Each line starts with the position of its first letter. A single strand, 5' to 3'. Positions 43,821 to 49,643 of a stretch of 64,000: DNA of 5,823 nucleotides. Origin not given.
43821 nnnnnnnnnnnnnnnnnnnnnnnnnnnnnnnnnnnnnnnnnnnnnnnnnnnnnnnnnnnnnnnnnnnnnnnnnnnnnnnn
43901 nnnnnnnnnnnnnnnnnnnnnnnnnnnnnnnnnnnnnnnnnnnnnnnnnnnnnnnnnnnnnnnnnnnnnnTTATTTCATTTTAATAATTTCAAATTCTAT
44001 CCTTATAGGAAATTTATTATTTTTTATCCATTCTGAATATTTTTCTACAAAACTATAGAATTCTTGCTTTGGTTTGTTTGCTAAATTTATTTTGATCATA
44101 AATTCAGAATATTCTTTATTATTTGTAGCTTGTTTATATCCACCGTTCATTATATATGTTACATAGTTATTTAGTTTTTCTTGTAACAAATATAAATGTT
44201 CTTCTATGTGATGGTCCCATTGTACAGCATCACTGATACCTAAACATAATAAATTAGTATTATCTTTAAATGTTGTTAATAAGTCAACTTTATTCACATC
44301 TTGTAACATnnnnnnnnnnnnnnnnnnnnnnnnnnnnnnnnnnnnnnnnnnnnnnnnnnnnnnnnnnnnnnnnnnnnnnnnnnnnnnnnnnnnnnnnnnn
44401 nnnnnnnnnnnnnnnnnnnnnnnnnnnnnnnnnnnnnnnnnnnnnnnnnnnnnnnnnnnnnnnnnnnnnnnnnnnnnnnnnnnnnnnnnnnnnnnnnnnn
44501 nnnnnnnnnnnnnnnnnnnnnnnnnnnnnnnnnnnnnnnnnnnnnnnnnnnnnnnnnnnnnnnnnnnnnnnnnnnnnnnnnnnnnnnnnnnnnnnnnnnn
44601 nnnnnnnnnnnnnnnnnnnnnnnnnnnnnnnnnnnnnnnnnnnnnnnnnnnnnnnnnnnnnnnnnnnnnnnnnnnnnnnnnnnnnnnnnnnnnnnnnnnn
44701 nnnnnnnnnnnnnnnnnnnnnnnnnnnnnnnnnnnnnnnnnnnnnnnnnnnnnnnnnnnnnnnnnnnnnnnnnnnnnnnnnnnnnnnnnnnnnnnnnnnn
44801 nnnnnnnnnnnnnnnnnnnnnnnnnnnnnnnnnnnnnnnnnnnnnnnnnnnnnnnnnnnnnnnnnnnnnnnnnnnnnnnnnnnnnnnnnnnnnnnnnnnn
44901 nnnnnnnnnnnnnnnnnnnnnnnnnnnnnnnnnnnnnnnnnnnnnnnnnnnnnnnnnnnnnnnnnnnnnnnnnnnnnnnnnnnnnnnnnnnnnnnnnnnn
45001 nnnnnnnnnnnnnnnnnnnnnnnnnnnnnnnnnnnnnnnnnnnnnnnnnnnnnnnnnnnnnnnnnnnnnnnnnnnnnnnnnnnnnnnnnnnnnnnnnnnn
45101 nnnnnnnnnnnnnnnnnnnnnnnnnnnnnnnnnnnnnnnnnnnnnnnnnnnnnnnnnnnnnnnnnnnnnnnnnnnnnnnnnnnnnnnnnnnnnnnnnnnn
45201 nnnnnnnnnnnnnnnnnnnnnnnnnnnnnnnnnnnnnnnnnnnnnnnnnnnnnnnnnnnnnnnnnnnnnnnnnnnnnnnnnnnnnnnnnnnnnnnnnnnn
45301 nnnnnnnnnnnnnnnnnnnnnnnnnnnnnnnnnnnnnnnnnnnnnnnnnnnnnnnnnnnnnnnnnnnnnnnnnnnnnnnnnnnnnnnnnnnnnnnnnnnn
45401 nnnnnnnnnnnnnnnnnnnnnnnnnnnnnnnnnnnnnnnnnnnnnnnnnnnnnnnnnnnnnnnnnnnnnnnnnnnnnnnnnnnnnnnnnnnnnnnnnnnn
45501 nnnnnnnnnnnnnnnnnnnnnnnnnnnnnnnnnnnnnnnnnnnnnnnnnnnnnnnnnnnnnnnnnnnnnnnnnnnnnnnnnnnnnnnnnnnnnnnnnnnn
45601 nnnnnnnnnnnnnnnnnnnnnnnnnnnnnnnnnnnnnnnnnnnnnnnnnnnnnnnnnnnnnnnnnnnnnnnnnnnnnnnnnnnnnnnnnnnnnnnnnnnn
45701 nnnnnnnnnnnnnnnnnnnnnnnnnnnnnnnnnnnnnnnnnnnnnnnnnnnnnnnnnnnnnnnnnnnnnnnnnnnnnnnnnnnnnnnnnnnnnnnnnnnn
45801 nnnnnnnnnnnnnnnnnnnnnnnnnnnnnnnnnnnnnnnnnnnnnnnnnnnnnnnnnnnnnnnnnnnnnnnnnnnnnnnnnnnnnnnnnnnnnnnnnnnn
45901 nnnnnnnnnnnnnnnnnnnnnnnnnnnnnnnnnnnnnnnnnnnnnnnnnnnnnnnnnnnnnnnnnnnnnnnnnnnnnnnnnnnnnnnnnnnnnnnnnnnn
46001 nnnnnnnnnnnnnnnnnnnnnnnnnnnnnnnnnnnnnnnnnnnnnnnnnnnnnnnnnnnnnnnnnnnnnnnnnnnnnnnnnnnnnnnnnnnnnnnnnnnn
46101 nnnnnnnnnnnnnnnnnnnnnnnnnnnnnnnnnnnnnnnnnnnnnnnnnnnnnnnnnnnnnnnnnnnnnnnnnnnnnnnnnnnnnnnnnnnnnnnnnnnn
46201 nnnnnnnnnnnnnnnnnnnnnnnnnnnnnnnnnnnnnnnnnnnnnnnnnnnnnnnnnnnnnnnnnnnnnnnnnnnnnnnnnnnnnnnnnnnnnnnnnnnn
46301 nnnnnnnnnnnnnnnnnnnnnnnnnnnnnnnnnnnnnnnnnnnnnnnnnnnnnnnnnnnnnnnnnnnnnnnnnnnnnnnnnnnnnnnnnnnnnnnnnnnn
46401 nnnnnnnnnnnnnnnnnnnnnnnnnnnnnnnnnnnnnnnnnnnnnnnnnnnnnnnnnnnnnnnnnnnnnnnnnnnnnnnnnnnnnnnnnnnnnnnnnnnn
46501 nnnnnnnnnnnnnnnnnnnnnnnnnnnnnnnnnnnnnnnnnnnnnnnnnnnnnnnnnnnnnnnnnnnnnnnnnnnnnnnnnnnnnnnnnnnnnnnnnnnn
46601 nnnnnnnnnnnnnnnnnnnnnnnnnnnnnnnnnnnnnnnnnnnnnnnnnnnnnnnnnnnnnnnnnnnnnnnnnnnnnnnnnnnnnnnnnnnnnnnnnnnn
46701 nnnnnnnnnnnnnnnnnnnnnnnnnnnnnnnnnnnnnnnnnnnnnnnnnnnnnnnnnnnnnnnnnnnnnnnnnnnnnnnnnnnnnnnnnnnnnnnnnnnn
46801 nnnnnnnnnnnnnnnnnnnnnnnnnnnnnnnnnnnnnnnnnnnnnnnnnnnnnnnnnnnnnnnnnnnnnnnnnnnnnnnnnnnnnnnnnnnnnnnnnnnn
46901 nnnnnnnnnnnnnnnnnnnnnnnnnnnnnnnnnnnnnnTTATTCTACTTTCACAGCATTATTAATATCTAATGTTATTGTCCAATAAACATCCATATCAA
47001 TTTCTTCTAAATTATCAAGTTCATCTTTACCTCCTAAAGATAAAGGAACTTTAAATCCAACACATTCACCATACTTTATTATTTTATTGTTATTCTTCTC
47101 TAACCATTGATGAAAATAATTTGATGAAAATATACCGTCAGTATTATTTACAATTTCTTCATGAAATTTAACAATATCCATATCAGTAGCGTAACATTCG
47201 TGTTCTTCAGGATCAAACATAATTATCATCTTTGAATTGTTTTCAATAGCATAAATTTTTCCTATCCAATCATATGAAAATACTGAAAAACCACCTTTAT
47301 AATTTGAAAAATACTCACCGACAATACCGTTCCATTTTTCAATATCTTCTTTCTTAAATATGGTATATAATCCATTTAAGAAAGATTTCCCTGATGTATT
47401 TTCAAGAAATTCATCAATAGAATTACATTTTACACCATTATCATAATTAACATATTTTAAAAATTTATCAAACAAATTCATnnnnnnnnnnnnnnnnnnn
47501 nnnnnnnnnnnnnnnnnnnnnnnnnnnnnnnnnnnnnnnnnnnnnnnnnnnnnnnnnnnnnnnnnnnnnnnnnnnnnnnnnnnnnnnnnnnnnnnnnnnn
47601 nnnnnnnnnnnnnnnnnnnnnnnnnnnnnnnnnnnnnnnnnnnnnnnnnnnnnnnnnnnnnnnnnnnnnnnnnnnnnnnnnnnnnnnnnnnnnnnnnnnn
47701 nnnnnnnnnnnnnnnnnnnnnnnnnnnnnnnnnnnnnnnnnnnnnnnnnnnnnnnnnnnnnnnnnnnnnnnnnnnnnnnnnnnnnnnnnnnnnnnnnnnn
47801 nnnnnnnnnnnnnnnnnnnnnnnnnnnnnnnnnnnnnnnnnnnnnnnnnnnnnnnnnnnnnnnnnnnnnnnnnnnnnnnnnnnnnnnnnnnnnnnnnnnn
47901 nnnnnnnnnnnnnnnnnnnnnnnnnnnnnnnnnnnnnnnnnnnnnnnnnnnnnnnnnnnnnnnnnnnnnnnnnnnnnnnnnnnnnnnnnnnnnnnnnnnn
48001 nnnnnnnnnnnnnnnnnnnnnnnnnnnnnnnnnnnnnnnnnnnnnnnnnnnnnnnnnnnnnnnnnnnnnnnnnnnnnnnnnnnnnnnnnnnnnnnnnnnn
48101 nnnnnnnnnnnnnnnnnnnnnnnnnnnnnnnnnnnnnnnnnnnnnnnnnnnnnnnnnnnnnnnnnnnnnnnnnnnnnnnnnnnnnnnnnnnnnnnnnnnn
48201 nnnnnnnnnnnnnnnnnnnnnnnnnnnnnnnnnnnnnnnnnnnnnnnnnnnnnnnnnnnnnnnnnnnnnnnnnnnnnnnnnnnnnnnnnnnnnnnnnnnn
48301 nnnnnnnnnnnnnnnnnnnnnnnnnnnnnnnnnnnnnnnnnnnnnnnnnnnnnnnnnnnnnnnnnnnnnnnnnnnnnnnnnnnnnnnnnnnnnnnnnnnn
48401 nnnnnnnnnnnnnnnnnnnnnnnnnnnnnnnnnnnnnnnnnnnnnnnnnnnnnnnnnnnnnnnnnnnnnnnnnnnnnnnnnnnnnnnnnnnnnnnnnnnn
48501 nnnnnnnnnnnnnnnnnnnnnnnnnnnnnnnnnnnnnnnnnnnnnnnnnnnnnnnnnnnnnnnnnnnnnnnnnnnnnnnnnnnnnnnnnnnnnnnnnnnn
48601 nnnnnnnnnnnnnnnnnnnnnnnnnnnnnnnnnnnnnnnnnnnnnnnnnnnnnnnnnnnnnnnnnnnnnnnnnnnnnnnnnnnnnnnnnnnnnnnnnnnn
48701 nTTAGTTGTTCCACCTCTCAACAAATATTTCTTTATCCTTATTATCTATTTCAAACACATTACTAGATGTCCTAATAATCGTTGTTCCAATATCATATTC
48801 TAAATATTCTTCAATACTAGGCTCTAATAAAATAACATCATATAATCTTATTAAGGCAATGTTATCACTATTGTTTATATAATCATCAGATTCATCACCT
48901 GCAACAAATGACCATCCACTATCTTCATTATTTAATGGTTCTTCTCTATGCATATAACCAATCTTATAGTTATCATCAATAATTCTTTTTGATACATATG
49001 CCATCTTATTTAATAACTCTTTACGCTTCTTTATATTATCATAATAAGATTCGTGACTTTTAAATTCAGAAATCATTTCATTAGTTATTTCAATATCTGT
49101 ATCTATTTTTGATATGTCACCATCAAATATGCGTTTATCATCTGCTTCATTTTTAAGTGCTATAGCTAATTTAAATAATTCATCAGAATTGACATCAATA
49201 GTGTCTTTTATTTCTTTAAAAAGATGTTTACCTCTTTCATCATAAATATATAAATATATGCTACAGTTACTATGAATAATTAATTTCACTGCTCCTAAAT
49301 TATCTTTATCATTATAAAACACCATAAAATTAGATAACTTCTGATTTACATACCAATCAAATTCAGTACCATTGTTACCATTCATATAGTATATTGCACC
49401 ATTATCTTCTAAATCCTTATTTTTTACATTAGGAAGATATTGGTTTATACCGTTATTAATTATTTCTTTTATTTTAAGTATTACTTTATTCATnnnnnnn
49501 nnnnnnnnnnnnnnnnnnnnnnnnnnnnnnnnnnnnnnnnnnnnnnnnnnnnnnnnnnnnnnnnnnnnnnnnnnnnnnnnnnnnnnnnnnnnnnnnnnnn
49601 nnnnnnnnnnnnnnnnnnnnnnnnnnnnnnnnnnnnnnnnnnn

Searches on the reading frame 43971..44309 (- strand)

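Call 106: search_protein_families(library=pfam, proteins=[window:43971-44309:-], max_evalue=0.001)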
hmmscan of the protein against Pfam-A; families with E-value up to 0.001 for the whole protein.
window:43971-44309:- (112 aa): 1 family
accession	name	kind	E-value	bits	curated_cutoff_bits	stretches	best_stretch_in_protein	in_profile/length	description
PF20212.3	DUF6572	-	3.8e-19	69.4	27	1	3-106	4-104/106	Family of unknown function (DUF6572)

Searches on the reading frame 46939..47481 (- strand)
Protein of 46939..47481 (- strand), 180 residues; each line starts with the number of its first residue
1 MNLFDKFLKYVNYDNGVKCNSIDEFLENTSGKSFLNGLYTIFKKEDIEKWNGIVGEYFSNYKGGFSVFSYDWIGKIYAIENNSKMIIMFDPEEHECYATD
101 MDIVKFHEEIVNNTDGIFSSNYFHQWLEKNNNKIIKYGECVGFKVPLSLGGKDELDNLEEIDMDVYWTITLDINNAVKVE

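Call 13: search_protein_families(library=pfam, proteins=[window:46939-47481:-], max_evalue=0.001)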
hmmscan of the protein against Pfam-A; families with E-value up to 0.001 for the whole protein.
window:46939-47481:- (180 aa): 1 family
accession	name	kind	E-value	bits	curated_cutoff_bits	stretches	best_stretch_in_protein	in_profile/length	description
PF08906.16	T6SS_Tdi1_C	-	2.2e-10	40.7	27.4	1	114-173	17-74/75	T6SS immunity protein Tdi1, C-terminal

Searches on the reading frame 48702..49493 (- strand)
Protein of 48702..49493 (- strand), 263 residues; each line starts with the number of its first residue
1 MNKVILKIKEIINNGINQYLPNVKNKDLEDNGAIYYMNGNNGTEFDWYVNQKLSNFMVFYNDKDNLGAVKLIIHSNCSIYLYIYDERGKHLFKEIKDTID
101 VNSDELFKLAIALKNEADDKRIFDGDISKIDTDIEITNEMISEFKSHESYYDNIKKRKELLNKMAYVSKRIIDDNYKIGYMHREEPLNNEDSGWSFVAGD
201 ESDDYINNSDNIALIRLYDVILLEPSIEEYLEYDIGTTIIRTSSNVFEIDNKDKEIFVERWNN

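Call 13: search_protein_families(library=pfam, proteins=[window:48702-49493:-], max_evalue=0.001)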
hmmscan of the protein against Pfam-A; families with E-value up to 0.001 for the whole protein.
window:48702-49493:- (263 aa): 2 families
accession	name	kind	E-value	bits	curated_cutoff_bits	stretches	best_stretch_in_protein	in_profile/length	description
PF09951.15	Imm33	-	1.5e-24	86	25.4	1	166-247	2-83/87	Immunity protein Imm33 domain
PF24719.1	Imm33-like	-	0.00029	21.1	27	1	162-243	19-94/103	Imm33-like domain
